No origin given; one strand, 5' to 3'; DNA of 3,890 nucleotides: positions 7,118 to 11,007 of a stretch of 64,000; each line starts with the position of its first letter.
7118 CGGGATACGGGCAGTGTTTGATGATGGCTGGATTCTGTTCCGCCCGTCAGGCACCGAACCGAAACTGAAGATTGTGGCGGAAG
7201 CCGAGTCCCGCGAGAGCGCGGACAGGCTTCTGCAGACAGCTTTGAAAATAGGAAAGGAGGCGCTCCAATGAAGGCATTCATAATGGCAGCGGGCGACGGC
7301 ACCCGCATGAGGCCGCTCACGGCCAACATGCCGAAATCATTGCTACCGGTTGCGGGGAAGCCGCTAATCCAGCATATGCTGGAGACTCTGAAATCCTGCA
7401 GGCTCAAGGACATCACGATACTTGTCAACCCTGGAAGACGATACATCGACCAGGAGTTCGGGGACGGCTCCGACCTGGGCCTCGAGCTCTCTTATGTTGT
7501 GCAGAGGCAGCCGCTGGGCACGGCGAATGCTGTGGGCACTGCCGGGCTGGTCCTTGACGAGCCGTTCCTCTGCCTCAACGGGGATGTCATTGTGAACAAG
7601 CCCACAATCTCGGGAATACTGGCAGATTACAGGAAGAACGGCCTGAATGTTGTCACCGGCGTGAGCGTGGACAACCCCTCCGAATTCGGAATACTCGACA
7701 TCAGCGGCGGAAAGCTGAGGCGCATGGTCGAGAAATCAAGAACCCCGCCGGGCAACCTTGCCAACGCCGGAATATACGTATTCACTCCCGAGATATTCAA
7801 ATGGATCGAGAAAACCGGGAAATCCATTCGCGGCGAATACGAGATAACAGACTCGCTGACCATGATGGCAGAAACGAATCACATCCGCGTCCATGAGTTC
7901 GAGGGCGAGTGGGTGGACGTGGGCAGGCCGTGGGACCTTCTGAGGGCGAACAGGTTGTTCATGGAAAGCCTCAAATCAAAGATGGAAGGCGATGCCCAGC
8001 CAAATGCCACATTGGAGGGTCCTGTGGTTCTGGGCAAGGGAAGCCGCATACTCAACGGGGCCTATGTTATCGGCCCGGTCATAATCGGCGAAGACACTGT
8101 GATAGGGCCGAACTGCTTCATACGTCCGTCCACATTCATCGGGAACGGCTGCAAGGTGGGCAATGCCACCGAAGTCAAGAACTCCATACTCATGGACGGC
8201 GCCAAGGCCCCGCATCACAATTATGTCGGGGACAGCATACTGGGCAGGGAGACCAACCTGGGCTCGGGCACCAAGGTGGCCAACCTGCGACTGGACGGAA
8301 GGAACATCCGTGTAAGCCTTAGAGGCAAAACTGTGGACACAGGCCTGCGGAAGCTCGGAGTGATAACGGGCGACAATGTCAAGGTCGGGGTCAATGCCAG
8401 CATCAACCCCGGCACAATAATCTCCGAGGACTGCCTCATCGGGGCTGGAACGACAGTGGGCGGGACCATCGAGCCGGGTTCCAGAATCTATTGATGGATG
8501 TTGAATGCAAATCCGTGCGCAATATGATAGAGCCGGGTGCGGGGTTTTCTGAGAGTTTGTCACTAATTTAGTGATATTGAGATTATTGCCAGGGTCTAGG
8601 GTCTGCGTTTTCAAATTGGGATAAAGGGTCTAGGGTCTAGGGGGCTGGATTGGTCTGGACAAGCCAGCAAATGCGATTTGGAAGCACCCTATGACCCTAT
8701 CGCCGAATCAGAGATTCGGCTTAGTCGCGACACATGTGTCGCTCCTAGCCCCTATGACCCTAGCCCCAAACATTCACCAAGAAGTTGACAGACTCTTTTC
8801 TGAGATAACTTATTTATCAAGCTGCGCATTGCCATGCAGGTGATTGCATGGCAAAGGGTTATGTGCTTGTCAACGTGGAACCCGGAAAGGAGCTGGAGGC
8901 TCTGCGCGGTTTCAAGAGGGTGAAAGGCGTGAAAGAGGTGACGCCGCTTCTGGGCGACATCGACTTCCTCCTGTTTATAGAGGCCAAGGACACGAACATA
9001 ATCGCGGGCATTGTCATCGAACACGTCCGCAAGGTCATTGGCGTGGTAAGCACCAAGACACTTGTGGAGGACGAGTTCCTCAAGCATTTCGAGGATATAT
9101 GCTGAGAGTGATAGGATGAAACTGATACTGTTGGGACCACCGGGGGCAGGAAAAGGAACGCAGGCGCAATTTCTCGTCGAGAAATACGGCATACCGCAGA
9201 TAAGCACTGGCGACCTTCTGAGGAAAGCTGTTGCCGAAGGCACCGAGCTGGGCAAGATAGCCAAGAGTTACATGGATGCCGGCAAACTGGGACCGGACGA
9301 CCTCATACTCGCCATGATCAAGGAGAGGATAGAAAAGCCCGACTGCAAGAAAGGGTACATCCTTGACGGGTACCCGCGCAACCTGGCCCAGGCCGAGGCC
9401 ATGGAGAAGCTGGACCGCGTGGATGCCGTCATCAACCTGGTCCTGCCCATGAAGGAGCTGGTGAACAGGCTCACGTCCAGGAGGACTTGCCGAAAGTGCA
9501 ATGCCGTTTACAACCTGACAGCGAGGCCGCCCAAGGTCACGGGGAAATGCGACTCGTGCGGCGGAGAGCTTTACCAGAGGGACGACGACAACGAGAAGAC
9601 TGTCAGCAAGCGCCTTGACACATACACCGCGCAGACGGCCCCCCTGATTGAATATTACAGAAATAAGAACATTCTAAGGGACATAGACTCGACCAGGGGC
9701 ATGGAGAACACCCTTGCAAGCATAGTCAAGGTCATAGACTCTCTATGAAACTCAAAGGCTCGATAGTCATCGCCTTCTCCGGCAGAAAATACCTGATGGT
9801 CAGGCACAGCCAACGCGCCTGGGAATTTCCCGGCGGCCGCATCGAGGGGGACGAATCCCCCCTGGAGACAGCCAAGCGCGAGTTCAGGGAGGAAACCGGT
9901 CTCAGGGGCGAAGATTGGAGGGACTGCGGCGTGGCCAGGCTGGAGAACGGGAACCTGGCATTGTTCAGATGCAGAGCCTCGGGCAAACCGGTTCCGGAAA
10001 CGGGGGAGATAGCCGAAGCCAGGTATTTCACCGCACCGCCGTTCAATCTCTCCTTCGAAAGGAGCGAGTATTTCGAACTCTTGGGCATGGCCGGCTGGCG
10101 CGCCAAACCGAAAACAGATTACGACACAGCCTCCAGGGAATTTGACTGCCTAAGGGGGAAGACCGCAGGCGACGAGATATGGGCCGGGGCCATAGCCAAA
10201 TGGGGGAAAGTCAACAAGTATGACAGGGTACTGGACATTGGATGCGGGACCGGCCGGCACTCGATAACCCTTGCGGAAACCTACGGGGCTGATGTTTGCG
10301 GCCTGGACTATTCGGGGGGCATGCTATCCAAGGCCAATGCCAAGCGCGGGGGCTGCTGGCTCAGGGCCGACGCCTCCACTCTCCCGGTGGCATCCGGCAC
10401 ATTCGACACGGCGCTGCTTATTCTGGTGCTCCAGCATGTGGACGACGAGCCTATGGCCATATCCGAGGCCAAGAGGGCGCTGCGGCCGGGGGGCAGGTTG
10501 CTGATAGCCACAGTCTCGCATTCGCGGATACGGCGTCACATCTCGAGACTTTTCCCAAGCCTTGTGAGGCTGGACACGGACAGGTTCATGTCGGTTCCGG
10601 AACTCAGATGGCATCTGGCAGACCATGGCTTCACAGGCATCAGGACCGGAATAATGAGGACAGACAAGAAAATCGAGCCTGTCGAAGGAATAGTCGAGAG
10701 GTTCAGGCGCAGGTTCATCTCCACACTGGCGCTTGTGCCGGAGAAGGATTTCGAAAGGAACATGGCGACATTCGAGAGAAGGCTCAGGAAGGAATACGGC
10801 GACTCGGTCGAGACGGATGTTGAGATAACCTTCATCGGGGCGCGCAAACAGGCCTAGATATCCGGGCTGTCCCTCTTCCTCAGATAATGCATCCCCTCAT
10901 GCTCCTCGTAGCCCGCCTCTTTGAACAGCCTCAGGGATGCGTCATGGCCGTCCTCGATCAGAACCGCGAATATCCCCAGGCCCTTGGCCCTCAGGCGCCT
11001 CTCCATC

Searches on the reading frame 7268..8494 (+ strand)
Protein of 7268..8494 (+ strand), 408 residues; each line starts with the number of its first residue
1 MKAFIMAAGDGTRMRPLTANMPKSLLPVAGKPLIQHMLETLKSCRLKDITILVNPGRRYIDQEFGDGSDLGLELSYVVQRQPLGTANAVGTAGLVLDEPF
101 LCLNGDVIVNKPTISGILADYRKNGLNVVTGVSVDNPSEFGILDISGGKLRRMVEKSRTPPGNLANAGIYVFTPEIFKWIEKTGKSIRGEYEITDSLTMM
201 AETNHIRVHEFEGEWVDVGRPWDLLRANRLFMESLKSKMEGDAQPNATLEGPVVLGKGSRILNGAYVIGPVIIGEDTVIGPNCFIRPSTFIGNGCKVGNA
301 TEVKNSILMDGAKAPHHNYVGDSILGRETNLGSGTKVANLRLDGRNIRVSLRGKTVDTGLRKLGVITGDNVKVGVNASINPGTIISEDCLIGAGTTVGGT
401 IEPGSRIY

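Call 12: search_protein_families(library=pfam, proteins=[window:7268-8494:+], max_evalue=0.001)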
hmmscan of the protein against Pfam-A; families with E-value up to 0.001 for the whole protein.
window:7268-8494:+ (408 aa): 8 families
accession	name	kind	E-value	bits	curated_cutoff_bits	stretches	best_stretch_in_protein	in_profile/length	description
PF00483.29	NTP_transferase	-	9.3e-42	143.7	21.2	1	2-230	1-241/245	Nucleotidyl transferase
PF00132.30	Hexapep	-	3.1e-17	61.9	27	3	253-286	2-35/36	Bacterial transferase hexapeptide (six repeats)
PF25084.1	LbH_EIF2B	-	1.9e-15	57.2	54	1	264-342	15-92/105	EIF2B subunit epsilon LbH domain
PF12804.13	NTP_transf_3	-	2.4e-11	44.5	27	1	3-133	1-123/160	MobA-like NTP transferase domain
PF14602.12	Hexapep_2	-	6.3e-09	35.9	27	1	270-299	1-28/34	Hexapeptide repeat of succinyl-transferase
PF24894.1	Hexapep_GlmU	-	8.6e-06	26.2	23.3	0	289-350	35-97/104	GlmU-like, C-terminal hexapeptide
PF01128.25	IspD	-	1.2e-05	25.7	27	1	2-58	2-56/221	2-C-methyl-D-erythritol 4-phosphate cytidylyltransferase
PF25087.1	GMPPB_C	-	2e-05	24.7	39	0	267-349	1-83/110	GMPPB C-terminal domain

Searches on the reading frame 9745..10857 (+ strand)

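Call 12: search_protein_families(library=pfam, proteins=[window:9745-10857:+], max_evalue=0.001)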
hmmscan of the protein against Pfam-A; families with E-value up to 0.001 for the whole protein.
window:9745-10857:+ (370 aa): 10 families
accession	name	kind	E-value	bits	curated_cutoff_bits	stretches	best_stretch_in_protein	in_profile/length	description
PF08241.18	Methyltransf_11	-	5.9e-22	78.6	21.2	1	163-254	1-95/95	Methyltransferase domain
PF13649.12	Methyltransf_25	-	5.9e-20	72.2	27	1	162-250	1-97/97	Methyltransferase domain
PF13489.12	Methyltransf_23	-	5e-16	59.3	27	1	157-298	21-161/164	Methyltransferase domain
PF00293.34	NUDIX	-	9.1e-16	58.5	21.1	1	7-97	7-115/134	NUDIX domain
PF13847.12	Methyltransf_31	-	9.8e-16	58.2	27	1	160-267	5-123/145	Methyltransferase domain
PF08242.18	Methyltransf_12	-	3.2e-14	53.9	30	1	163-252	1-98/98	Methyltransferase domain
PF01209.24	Ubie_methyltran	-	9.8e-12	45.2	20.1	1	144-262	33-159/233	ubiE/COQ5 methyltransferase family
PF05148.21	Methyltransf_8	-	3.3e-05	24.3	27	1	160-265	74-165/219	Hypothetical methyltransferase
PF05175.20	MTS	-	6.3e-05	23.1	23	0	159-182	32-55/170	Methyltransferase small domain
PF02353.26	CMAS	-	0.00018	21.4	27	1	156-258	60-168/273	Mycolic acid cyclopropane synthetase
